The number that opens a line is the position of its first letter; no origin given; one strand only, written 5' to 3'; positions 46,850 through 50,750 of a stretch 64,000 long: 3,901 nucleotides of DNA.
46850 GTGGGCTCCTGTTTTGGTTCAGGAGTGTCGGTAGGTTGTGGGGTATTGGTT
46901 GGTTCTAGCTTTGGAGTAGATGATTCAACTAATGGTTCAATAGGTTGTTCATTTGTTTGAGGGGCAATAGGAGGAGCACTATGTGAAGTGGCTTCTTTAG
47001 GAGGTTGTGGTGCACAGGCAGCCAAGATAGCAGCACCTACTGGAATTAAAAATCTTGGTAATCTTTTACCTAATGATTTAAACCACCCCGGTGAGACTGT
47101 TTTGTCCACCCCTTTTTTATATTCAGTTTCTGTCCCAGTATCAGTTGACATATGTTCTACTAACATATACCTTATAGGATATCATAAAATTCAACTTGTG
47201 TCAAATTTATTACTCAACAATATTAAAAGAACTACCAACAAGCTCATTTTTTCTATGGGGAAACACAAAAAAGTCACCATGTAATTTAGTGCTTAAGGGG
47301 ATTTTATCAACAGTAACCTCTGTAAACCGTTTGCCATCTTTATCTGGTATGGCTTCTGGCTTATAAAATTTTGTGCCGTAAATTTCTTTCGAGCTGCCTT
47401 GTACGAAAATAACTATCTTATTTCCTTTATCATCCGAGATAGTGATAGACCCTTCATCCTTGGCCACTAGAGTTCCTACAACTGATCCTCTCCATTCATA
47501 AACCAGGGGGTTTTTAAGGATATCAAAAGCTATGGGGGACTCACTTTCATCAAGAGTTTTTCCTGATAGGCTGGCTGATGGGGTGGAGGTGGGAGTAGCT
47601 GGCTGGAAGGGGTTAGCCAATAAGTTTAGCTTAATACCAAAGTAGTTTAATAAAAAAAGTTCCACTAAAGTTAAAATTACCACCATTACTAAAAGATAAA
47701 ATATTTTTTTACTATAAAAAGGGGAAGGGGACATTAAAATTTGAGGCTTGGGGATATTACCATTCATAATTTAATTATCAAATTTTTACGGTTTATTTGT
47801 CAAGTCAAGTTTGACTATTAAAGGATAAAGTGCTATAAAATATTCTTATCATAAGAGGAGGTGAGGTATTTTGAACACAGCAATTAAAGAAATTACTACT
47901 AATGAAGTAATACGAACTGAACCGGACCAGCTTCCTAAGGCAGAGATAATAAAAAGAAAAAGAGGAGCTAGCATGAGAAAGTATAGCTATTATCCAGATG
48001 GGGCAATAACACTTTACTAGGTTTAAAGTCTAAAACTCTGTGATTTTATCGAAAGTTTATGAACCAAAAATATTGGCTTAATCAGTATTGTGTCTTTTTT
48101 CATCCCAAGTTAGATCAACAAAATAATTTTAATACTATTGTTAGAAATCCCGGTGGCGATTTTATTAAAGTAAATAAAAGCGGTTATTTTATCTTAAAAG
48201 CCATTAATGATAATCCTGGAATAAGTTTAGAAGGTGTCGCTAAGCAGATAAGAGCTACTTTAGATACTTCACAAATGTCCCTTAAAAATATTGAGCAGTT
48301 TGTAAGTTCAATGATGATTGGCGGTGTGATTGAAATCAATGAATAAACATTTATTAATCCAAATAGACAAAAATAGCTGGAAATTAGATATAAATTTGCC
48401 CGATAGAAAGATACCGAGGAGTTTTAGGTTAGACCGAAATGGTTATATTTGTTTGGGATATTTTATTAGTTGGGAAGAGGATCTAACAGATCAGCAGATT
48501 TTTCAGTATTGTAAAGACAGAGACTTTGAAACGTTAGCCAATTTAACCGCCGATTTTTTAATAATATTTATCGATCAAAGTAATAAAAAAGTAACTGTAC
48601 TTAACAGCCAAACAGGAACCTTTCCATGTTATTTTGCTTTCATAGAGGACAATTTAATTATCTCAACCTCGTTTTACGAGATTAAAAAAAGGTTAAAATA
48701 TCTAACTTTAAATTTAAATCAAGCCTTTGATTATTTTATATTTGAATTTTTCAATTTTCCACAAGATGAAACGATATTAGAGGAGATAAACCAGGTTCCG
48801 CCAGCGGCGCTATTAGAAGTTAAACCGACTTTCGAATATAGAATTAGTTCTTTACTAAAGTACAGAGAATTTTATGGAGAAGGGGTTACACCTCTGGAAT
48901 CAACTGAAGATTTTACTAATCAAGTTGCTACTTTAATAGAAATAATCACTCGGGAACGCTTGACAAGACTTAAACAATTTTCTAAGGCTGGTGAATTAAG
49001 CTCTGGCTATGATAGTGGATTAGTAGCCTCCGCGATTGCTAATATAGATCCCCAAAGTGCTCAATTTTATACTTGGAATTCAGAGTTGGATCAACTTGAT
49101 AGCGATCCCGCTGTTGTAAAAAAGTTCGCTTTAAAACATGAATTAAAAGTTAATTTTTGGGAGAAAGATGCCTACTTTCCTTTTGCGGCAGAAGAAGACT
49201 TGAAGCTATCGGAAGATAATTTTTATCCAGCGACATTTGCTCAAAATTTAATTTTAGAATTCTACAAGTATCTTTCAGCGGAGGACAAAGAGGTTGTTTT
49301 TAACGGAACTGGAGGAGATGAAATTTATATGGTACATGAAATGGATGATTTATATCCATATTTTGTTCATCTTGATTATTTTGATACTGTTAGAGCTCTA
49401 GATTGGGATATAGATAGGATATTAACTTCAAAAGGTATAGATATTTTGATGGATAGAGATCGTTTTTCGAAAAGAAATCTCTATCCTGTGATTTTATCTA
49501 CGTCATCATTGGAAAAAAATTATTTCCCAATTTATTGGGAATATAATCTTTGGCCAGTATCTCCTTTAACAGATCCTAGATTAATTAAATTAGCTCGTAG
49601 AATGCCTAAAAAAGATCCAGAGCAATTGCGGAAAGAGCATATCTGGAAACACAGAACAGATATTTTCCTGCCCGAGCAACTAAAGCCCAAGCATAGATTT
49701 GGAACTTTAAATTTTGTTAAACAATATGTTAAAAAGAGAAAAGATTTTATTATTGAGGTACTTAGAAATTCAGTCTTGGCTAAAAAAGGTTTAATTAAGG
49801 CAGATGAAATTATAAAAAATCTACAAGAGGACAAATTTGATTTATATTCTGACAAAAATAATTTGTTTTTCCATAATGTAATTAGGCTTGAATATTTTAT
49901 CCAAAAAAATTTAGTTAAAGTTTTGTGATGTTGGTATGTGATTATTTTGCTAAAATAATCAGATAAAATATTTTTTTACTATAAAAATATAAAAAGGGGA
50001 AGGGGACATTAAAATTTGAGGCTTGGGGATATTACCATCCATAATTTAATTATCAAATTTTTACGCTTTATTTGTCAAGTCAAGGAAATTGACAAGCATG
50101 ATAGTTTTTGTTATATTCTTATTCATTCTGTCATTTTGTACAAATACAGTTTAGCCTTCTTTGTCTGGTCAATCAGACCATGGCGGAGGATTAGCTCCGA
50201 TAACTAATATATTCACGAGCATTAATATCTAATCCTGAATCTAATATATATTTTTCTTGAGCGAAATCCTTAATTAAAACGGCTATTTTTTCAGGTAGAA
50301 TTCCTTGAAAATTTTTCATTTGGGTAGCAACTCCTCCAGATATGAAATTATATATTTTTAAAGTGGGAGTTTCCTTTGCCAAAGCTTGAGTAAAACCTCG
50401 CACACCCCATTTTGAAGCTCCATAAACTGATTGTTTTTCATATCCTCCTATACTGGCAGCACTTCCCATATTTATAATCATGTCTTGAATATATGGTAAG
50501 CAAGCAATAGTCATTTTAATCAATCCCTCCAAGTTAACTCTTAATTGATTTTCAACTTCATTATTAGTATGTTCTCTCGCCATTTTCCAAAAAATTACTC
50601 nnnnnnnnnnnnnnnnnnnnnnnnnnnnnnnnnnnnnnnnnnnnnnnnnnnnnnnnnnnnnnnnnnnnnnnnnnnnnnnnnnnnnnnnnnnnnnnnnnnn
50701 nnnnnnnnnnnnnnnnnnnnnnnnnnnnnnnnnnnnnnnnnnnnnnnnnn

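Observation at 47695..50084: Cassette bounded by 115-bp direct repeats with a PqqD-like RRE, an AsnB-like enzyme lacking the glutaminase Cys, and an upstream SD-driven 49-aa peptide (lasso-like, but no B2 protease)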

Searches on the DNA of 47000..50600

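Call 103: search_rna_families(source=window, start=47000, end=50600, threshold=evalue, max_evalue=1)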
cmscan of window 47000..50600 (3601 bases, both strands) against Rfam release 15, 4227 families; matches with E-value up to 1: 1.
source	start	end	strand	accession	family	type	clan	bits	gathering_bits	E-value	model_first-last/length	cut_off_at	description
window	50180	50291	-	RF01087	PK-repZ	Cis-reg;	-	19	44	0.55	1-150/150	no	Pseudoknot of the regulatory region of the repZ gene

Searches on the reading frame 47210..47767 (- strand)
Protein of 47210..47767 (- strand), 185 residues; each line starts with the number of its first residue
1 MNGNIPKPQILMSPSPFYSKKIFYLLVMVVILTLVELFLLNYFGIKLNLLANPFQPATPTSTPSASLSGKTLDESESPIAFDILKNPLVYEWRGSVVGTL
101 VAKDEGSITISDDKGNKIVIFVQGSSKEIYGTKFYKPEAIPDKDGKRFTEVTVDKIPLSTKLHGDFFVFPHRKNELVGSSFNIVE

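Call 4: search_protein_families(library=pfam, proteins=[window:47210-47767:-], max_evalue=0.1)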
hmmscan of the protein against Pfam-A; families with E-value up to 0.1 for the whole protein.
window:47210-47767:- (185 aa): 0 families

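Call 5: search_protein_families(library=ncbifam, proteins=[window:47210-47767:-], max_evalue=0.1)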
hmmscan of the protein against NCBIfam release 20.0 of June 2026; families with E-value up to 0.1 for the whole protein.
window:47210-47767:- (185 aa): 1 family
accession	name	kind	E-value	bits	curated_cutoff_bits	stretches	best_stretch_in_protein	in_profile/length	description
NF047368.1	collar_FlbB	equivalog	0.014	15.2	110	1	21-45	2-26/193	periplasmic-type flagellar collar protein FlbB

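Call 81: find_homologous_proteins(query=window:47210-47764:-)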
Query window:47210-47764:- (184 aa): 24 proteins with E <= 0.001 among 142 candidates.
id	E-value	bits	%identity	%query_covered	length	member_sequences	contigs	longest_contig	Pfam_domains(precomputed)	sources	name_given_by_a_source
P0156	1.5e-115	401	100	100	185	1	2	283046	-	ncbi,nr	ncbi:hypothetical protein HY386_02025 [Candidatus Daviesbacteria bacterium]|nr:hypothetical protein 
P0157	1.4e-64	235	64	100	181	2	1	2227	-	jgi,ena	-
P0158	5.0e-47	178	51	100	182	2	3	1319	-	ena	-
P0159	4.6e-46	174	56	92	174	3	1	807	-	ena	-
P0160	2.0e-43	166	59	90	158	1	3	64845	-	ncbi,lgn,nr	ncbi:hypothetical protein HYZ06_02465 [Candidatus Daviesbacteria bacterium]|nr:hypothetical protein 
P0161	4.9e-40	155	47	97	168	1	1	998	-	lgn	-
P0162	7.7e-36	141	46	97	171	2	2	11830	-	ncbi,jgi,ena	-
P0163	3.2e-35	139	43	99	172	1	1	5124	-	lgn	-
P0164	1.9e-33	133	44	97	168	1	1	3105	-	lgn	-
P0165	2.6e-33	133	44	97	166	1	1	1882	-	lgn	-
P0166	9.5e-33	131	45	99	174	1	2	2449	-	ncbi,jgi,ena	-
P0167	3.8e-31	126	44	97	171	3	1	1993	-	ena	-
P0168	1.5e-25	108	37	97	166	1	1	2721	-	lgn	-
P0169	2.7e-22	97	46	63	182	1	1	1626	-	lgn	-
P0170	3.2e-21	94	40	74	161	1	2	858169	-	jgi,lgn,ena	-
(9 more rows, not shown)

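Call 82: find_encoding_contigs(protein=P0160, flank=8000, max_places=2)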
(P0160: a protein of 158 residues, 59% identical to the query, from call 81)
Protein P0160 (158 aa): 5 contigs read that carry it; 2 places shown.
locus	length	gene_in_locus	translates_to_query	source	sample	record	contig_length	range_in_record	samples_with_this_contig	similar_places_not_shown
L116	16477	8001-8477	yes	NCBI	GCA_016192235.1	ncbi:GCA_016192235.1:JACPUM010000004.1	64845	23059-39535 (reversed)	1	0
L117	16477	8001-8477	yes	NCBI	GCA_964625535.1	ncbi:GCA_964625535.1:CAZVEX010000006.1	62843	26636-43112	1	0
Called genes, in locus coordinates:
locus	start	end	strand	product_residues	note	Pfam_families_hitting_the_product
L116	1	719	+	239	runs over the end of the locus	PF13431:TPR_17 (faint), PF13414:TPR_11 (faint), PF13428:TPR_14 (faint), PF14559:TPR_19, PF00515:TPR_1 (weak), PF07719:TPR_2 (weak), PF13181:TPR_8 (weak), PF13432:TPR_16 (faint)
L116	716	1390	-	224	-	-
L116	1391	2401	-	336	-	PF13399:LytR_C (weak)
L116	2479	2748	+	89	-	-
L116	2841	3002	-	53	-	-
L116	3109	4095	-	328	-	PF08240:ADH_N, PF00107:ADH_zinc_N, PF13602:ADH_zinc_N_2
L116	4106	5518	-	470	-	PF04055:Radical_SAM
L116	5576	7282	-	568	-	PF00999:Na_H_Exchanger, PF02254:TrkA_N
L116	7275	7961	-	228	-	PF00849:PseudoU_synth_2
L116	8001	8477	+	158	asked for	-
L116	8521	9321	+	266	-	-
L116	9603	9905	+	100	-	-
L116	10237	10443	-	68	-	-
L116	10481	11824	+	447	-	PF07691:PA14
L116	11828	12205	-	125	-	PF00072:Response_reg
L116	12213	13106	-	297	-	PF00512:HisKA, PF02518:HATPase_c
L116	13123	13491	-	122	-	PF01258:zf-dskA_traR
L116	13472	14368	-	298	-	PF01790:LGT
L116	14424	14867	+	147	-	-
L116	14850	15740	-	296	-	PF00483:NTP_transferase, PF12804:NTP_transf_3 (weak)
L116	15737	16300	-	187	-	PF08207:EFP_N, PF01132:EFP, PF09285:Elong-fact-P_C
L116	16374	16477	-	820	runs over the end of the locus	PF17900:Peptidase_M1_N, PF01433:Peptidase_M1, PF11838:ERAP1_C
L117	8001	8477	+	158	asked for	-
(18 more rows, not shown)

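Call 83: find_encoding_contigs(protein=P0162, flank=8000, max_places=2)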
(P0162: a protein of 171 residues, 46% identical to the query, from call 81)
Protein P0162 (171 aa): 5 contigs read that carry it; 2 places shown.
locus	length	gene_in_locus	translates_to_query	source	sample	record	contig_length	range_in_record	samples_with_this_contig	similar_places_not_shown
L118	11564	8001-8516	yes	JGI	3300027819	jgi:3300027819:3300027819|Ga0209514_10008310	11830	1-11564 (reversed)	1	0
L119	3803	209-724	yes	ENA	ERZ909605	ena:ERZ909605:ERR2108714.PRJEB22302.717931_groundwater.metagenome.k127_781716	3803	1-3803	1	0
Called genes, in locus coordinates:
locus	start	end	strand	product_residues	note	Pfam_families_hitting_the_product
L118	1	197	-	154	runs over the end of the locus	?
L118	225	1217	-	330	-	PF18933:PsbP_2 (weak)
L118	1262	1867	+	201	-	-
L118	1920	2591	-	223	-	PF01797:Y1_Tnp (weak)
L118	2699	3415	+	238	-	PF13414:TPR_11 (faint), PF14559:TPR_19, PF13431:TPR_17 (faint), PF00515:TPR_1 (weak), PF07719:TPR_2 (weak), PF13181:TPR_8 (weak)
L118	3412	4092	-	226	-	-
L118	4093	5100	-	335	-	PF13399:LytR_C (weak)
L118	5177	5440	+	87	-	-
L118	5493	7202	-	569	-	PF00999:Na_H_Exchanger, PF02254:TrkA_N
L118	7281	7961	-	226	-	PF00849:PseudoU_synth_2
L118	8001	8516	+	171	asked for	-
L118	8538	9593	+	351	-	PF00188:CAP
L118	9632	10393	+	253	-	-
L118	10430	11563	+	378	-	?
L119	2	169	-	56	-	?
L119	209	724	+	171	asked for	-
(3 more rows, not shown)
